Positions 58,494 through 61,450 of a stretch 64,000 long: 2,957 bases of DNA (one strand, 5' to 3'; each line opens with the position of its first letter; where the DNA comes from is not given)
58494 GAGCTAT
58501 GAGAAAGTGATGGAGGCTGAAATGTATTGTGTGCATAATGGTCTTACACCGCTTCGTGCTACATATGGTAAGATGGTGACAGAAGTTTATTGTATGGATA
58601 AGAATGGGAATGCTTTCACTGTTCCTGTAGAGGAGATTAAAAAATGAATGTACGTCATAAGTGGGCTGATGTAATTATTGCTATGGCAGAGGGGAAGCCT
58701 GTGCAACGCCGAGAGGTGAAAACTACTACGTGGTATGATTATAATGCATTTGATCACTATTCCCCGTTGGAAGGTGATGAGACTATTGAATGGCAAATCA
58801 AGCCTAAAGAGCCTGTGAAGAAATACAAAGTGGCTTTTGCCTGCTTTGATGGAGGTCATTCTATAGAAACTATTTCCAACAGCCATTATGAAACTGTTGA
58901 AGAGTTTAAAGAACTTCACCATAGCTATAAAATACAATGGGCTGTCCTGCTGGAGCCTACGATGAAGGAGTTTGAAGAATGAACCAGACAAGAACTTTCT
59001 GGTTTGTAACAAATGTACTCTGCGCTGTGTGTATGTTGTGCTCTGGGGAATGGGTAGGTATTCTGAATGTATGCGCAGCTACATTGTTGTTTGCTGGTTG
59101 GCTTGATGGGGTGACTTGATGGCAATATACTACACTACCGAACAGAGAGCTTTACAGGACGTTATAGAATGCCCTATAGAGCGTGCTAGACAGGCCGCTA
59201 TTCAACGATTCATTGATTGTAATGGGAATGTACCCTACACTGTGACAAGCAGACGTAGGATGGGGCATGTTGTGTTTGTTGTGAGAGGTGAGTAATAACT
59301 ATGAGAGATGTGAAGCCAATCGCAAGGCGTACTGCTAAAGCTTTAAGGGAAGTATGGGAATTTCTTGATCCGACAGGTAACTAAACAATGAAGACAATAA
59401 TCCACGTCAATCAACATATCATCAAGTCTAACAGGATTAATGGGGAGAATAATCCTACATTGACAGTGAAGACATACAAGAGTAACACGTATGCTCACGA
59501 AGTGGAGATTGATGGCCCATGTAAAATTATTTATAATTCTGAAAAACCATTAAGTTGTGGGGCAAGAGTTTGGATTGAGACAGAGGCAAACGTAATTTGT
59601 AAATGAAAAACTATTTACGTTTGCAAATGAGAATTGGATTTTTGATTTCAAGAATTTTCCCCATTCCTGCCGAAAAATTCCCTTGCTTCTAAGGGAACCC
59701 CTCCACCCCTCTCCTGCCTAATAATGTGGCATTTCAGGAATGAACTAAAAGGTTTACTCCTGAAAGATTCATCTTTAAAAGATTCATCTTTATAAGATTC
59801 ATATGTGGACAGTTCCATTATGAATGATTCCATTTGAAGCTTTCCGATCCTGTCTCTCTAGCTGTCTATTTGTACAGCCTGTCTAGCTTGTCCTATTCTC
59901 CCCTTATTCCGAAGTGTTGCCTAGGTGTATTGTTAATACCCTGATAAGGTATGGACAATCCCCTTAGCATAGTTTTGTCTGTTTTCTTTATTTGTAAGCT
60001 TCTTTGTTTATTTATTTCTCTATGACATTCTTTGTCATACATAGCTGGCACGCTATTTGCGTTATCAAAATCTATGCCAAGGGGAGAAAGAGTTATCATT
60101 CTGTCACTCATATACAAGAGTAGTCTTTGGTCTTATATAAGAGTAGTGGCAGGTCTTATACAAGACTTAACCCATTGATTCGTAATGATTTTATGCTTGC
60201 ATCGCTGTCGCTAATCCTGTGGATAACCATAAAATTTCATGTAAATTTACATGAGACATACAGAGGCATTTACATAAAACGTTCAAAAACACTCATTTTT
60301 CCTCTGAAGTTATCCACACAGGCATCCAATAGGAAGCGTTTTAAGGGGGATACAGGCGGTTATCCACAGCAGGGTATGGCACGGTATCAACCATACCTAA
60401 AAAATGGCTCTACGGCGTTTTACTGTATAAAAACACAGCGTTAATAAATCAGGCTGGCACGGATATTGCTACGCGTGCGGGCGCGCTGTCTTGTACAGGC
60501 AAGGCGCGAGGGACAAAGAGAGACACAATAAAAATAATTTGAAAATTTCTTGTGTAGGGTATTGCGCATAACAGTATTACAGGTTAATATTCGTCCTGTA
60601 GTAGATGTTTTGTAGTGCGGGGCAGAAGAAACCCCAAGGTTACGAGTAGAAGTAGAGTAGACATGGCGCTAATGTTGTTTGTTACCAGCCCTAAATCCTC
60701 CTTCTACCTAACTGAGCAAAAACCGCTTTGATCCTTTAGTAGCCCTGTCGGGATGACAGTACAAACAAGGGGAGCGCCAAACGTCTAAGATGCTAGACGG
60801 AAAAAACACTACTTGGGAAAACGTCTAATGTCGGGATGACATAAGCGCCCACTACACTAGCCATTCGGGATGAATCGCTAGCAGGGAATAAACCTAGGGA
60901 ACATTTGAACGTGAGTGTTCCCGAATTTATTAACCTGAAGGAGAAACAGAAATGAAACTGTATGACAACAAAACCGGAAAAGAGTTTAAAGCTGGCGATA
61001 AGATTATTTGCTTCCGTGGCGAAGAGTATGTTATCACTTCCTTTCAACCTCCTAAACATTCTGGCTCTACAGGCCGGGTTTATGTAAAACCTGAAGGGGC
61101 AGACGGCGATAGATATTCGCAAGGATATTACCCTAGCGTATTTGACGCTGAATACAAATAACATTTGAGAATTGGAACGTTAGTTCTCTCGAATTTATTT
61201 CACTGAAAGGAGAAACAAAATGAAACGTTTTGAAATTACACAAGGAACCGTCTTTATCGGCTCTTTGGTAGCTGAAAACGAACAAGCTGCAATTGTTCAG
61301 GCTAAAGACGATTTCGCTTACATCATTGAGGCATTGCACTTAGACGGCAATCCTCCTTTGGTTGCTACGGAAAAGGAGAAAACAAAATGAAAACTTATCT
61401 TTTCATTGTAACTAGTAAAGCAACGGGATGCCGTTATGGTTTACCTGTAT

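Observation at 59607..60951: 1.3-kb non-coding region with two perfect DnaA boxes, iterons and GC-rich palindromes: candidate replication origin or regulatory hub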

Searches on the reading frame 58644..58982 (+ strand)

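Call 83: search_protein_families(library=phrogs, proteins=[window:58644-58982:+], max_evalue=0.01)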
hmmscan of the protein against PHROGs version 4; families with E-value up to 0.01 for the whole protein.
window:58644-58982:+ (112 aa): 1 family
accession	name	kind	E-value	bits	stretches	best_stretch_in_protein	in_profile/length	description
phrog_21668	-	unknown function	0.0052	17.7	1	9-96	11-94/171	-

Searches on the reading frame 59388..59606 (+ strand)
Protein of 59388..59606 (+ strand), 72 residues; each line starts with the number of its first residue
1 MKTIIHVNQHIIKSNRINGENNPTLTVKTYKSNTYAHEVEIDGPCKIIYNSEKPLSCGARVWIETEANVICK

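Call 83: search_protein_families(library=phrogs, proteins=[window:59388-59606:+], max_evalue=0.01)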
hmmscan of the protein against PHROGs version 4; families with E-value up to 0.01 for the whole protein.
window:59388-59606:+ (72 aa): 1 family
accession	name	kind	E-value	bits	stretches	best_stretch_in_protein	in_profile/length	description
phrog_8676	-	unknown function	4.3e-24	85.4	1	1-70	6-81/91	-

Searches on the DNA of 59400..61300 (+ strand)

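Call 3: search_dna_similar(query=window:59400-61200:+, collection=phages, mode=near, max_rows=30)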
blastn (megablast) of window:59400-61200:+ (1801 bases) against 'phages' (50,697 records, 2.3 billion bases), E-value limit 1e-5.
No match.

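Call 6: search_dna_similar(query=window:59400-61200:+, collection=phages, mode=distant, max_rows=30)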
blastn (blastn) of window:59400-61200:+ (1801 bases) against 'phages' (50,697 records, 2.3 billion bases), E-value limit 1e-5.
No match.

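Call 13: search_rna_families(source=window, start=59400, end=61300, threshold=evalue, max_evalue=10, show_alignments=3)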
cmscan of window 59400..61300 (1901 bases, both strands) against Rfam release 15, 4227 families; matches with E-value up to 10: 5.
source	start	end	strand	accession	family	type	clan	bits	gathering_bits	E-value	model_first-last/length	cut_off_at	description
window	59738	59807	-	RF02255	adapt33_1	Gene; lncRNA;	-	28.7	60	1.1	1-76/76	no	Adaptive response 33 conserved region 1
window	61134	61222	+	RF02980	freshwater-2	Cis-reg;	-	23.8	49.9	0.67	1-84/84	no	freshwater-2 RNA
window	60289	60377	-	RF00097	snoR71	Gene; snRNA; snoRNA; CD-box;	-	19.2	40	1.1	1-107/107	no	Plant small nucleolar RNA R71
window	60122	60167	+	RF00612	SNORD75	Gene; snRNA; snoRNA; CD-box;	-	19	50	0.098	1-62/62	no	Small nucleolar RNA SNORD75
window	59906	59981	+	RF04235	mir-242_2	Gene; miRNA;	-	15.7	56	4.2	1-81/81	no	mir-242_2 microRNA precursor family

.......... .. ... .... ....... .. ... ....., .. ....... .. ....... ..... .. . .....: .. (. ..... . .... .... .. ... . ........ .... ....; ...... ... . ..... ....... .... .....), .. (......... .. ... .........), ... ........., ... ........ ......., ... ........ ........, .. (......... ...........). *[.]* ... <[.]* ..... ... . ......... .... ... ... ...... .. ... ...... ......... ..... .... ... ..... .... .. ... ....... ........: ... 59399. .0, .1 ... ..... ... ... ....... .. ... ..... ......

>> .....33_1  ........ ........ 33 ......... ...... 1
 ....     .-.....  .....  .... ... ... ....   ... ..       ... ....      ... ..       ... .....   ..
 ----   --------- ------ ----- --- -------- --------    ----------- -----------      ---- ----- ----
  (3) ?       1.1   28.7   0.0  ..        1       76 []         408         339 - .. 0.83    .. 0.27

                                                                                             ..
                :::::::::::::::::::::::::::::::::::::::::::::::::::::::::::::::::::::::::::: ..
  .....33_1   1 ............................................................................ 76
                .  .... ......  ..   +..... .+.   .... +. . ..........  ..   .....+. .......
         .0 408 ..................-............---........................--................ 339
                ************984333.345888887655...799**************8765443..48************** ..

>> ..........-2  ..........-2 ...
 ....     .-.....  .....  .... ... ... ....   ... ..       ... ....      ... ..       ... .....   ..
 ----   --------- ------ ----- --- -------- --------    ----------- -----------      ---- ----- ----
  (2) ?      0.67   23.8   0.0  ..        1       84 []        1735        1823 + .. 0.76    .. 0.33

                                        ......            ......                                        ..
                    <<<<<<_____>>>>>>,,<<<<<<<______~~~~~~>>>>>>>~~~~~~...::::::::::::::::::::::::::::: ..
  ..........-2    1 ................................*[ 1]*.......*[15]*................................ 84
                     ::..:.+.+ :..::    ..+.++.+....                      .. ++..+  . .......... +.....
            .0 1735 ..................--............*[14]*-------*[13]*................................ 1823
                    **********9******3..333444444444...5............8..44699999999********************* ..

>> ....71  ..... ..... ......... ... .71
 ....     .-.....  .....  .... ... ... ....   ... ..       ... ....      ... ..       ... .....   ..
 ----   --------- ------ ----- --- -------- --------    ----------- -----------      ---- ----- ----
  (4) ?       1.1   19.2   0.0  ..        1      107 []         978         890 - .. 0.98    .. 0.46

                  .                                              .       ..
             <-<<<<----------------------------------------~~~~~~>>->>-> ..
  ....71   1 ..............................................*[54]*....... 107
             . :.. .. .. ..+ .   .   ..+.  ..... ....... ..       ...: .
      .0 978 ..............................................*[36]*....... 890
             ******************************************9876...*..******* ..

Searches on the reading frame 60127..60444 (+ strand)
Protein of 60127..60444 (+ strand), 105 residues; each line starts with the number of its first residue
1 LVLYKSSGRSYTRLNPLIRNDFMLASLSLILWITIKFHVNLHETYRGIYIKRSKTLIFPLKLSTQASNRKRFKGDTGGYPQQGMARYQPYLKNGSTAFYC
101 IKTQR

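Call 83: search_protein_families(library=phrogs, proteins=[window:60127-60444:+], max_evalue=0.01)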
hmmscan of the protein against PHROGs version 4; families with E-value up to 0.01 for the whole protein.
window:60127-60444:+ (105 aa): 0 families

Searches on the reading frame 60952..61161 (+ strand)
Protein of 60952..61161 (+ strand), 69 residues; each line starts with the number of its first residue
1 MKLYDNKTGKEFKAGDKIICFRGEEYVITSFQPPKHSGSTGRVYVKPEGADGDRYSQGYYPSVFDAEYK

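Call 83: search_protein_families(library=phrogs, proteins=[window:60952-61161:+], max_evalue=0.01)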
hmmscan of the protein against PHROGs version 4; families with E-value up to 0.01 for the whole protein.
window:60952-61161:+ (69 aa): 1 family
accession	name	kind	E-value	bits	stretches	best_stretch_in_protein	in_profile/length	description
phrog_35924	-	unknown function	0.00017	22.9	1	5-47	7-49/106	-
